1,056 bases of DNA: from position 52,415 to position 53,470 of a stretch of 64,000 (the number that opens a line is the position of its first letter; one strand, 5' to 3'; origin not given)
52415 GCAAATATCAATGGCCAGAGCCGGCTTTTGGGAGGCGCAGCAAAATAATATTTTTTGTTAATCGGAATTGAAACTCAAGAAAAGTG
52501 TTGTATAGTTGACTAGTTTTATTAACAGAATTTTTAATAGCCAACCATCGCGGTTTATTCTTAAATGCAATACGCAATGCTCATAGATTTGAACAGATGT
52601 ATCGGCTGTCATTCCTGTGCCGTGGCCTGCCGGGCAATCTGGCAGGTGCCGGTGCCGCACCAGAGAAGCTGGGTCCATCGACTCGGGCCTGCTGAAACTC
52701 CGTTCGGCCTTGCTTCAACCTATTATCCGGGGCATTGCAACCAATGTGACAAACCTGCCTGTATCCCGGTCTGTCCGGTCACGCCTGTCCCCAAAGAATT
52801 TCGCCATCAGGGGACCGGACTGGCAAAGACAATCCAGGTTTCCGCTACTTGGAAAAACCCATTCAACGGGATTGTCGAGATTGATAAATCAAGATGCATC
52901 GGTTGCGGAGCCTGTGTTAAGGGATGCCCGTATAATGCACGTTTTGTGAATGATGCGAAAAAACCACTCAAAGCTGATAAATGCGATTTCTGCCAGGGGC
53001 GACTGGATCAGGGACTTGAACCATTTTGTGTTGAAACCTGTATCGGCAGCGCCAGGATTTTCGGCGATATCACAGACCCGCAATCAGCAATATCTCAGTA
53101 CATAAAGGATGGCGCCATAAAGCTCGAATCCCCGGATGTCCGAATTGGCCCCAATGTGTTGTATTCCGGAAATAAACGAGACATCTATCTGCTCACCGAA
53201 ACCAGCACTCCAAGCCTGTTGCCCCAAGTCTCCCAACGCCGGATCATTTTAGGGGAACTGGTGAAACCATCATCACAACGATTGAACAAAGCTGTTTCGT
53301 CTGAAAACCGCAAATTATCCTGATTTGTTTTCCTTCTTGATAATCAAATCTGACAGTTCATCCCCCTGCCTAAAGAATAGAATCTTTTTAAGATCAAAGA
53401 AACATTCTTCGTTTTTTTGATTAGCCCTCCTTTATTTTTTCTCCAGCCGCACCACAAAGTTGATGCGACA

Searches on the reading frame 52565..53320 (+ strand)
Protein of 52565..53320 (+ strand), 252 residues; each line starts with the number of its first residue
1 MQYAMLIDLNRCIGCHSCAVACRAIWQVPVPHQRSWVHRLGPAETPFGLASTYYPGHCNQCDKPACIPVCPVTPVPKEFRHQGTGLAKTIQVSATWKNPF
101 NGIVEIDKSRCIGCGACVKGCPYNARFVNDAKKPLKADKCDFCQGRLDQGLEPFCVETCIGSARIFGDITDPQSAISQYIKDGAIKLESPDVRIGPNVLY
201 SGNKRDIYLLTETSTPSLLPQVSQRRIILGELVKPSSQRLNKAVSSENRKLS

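Call 101: search_protein_families(library=pfam, proteins=[window:52565-53320:+], max_evalue=0.0001)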
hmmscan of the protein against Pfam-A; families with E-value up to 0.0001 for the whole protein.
window:52565-53320:+ (252 aa): 11 families
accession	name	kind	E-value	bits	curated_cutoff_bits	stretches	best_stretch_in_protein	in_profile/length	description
PF13247.11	Fer4_11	-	1.7e-18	67.1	26.2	1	52-168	4-99/100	4Fe-4S dicluster domain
PF12838.12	Fer4_7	-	1.1e-11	45.4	27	1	57-125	1-52/52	4Fe-4S dicluster domain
PF12797.12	Fer4_2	-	2.9e-11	43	24.5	2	103-123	2-22/22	4Fe-4S binding domain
PF00037.32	Fer4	-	1.3e-10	41.1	21.1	1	104-125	1-22/24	4Fe-4S binding domain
PF13237.11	Fer4_10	-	3.2e-10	40.2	25.5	1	104-159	2-52/53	4Fe-4S dicluster domain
PF13187.11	Fer4_9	-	2.4e-09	37.5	27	0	57-125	1-51/52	4Fe-4S dicluster domain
PF12837.12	Fer4_6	-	5.3e-09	36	25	1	103-125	1-23/24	4Fe-4S binding domain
PF13183.11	Fer4_8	-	1.7e-06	28.9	27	0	57-124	4-67/68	4Fe-4S dicluster domain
PF13534.11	Fer4_17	-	8.1e-06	26.7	22.2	0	110-138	1-29/61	4Fe-4S dicluster domain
PF13459.11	Fer4_15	-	1.5e-05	26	22.4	0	104-138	1-35/66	4Fe-4S single cluster domain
PF12800.12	Fer4_4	-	6.6e-05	23.4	24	0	109-124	2-17/17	4Fe-4S binding domain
